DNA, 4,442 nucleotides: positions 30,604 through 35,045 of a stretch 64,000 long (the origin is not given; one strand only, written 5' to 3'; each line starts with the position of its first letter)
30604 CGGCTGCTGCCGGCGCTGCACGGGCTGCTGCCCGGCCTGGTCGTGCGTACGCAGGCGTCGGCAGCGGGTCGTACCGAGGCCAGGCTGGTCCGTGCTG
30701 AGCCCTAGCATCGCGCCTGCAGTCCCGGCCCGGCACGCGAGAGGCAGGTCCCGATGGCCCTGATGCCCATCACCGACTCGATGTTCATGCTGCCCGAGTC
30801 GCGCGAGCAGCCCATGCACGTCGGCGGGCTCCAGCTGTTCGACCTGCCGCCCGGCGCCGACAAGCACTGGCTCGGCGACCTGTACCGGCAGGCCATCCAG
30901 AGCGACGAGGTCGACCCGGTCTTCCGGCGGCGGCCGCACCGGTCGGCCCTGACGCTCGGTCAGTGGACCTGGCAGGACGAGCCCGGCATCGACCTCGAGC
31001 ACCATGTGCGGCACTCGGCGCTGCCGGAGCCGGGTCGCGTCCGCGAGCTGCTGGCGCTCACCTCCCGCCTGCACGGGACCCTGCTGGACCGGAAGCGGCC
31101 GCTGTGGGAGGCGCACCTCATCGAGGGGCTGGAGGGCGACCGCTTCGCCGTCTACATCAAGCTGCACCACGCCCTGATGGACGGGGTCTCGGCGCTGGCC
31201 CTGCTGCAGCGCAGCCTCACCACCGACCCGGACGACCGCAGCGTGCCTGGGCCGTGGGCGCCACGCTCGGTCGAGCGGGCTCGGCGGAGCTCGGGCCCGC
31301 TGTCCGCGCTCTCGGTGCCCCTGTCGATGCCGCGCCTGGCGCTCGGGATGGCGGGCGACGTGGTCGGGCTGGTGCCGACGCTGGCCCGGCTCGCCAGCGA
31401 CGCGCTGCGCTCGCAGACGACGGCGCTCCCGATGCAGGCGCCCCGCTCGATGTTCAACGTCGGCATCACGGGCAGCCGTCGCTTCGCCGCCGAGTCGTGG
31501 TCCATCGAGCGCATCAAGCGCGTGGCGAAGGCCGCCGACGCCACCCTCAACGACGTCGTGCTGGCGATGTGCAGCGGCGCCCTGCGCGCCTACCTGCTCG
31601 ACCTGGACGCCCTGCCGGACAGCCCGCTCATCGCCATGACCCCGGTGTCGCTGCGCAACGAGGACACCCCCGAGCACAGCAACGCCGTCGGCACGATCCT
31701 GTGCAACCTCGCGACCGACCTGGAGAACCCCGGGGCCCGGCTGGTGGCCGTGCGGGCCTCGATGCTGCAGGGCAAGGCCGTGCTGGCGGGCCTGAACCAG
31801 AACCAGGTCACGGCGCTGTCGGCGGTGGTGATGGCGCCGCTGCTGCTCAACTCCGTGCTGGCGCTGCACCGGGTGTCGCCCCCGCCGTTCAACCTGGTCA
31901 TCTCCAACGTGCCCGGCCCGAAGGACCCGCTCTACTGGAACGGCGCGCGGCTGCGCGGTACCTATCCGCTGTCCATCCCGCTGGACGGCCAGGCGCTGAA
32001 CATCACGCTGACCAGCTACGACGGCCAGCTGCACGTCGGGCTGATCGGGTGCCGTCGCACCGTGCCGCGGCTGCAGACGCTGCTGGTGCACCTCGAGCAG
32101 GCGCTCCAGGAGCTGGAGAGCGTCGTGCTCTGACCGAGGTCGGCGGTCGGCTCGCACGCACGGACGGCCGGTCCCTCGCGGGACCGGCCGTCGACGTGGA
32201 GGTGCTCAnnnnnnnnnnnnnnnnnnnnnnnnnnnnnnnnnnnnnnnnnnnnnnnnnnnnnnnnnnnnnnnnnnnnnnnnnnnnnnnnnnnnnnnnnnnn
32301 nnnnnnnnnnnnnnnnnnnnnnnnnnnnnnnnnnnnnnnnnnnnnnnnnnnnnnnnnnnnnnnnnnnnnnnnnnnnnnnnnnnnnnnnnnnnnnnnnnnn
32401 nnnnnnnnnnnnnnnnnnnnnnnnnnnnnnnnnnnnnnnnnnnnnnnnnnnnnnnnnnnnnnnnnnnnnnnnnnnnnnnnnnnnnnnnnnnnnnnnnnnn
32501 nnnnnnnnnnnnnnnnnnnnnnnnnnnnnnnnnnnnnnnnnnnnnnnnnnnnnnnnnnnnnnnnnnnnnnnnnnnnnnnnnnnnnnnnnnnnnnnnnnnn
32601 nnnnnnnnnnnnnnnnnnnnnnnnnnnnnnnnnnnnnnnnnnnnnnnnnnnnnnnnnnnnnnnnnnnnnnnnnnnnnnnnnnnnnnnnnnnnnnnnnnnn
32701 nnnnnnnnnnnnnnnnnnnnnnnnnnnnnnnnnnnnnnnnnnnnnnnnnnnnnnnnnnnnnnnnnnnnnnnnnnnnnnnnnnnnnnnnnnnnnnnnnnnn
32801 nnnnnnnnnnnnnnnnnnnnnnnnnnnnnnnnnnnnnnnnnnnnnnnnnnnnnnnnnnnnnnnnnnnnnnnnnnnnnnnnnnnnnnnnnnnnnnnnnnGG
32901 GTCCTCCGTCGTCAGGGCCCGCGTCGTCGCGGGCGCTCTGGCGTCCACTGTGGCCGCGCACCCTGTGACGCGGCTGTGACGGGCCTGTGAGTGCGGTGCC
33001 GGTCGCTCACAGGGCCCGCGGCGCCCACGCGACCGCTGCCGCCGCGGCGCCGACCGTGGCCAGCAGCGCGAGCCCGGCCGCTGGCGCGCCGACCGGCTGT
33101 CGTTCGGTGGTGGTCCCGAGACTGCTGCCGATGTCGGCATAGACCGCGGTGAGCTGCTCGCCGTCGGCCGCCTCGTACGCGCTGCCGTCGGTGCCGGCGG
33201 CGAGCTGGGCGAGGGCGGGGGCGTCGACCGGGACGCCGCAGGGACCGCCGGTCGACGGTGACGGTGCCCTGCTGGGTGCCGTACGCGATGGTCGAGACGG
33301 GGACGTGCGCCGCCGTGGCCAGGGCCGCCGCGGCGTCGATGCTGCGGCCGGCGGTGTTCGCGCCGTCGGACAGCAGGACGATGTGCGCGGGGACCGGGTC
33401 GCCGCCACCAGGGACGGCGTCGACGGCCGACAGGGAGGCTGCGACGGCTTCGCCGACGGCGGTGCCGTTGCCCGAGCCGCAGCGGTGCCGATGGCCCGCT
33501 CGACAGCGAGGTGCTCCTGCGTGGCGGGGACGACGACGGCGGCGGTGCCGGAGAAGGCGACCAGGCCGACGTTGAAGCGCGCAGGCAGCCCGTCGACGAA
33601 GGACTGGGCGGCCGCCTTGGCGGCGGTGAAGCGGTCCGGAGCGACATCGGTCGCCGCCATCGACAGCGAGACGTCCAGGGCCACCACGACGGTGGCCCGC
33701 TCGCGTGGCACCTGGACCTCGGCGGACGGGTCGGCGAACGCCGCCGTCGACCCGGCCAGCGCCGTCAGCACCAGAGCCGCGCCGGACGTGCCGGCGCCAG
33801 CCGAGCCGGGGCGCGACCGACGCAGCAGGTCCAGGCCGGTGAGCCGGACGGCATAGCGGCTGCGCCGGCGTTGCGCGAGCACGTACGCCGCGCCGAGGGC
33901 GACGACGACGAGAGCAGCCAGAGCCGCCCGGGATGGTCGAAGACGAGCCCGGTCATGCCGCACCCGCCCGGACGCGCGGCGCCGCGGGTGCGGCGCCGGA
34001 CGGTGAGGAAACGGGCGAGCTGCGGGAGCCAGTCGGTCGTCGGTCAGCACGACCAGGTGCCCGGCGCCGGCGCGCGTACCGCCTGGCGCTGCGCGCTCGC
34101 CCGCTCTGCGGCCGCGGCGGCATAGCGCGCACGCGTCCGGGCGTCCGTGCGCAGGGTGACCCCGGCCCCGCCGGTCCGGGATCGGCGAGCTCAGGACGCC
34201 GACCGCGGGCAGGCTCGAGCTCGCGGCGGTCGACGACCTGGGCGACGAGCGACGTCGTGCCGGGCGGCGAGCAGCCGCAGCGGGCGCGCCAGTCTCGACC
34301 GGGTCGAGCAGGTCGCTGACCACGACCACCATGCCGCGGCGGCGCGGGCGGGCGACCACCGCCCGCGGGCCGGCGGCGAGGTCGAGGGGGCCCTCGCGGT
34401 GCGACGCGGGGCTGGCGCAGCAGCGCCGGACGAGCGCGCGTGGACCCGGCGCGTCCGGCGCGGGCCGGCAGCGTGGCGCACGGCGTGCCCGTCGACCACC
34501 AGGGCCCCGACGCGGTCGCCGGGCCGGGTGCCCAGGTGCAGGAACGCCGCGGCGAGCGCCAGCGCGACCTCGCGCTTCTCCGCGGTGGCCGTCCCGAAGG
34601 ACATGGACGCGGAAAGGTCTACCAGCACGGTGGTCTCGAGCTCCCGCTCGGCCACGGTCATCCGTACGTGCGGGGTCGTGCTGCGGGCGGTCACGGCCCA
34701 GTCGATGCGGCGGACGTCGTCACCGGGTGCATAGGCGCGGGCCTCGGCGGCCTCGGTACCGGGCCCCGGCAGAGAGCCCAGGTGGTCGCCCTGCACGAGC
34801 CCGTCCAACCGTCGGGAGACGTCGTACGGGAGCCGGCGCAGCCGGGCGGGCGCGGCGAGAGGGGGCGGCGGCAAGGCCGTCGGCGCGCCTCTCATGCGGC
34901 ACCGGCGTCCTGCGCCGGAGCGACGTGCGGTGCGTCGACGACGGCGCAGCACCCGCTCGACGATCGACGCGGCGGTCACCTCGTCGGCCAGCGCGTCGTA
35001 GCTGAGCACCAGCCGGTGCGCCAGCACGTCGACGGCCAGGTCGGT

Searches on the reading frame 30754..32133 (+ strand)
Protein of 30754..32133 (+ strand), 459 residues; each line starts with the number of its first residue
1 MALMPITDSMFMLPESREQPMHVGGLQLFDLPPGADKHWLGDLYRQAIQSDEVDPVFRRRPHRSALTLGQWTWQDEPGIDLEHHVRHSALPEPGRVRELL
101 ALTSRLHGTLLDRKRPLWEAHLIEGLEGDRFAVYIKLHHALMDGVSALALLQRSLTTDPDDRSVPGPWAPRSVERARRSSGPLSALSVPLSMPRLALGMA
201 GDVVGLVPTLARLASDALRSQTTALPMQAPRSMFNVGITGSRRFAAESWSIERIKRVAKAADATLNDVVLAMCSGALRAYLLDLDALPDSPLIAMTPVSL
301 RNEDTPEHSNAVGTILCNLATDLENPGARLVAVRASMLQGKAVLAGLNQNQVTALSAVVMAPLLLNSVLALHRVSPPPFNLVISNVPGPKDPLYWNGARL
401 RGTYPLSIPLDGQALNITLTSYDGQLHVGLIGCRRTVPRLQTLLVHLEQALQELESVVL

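Call 15: search_protein_families(library=pfam, proteins=[window:30754-32133:+], max_evalue=0.01)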
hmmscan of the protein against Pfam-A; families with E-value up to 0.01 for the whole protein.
window:30754-32133:+ (459 aa): 4 families
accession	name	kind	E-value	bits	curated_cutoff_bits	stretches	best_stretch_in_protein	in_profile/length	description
PF03007.21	WS_DGAT_cat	-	1.3e-82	277.9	23.6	1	7-269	4-263/263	Wax ester synthase/diacylglycerol acyltransferase catalytic domain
PF06974.18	WS_DGAT_C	-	1.2e-36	126.4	20.7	1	310-454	3-144/145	WS/DGAT C-terminal domain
PF00668.25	Condensation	-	8.6e-07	28.4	30.6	1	114-152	115-152/456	Condensation domain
PF16911.10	PapA_C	-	0.0013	18.7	30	1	253-321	19-85/203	Phthiocerol/phthiodiolone dimycocerosyl transferase C-terminus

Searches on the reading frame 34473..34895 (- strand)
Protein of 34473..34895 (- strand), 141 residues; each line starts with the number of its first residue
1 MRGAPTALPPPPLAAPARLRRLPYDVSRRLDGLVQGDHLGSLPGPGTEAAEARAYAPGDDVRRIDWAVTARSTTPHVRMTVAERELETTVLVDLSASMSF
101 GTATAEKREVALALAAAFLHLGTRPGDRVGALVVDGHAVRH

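Call 15: search_protein_families(library=pfam, proteins=[window:34473-34895:-], max_evalue=0.01)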
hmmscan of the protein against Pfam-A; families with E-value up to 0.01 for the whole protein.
seq(141 aa): 2 families
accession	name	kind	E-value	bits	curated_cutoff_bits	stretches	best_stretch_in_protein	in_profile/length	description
PF01882.25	DUF58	-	6.4e-32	110.9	23.4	1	51-137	1-87/216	Protein of unknown function DUF58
PF13519.12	VWA_2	-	0.00076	20.5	27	1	89-138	2-49/107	von Willebrand factor type A domain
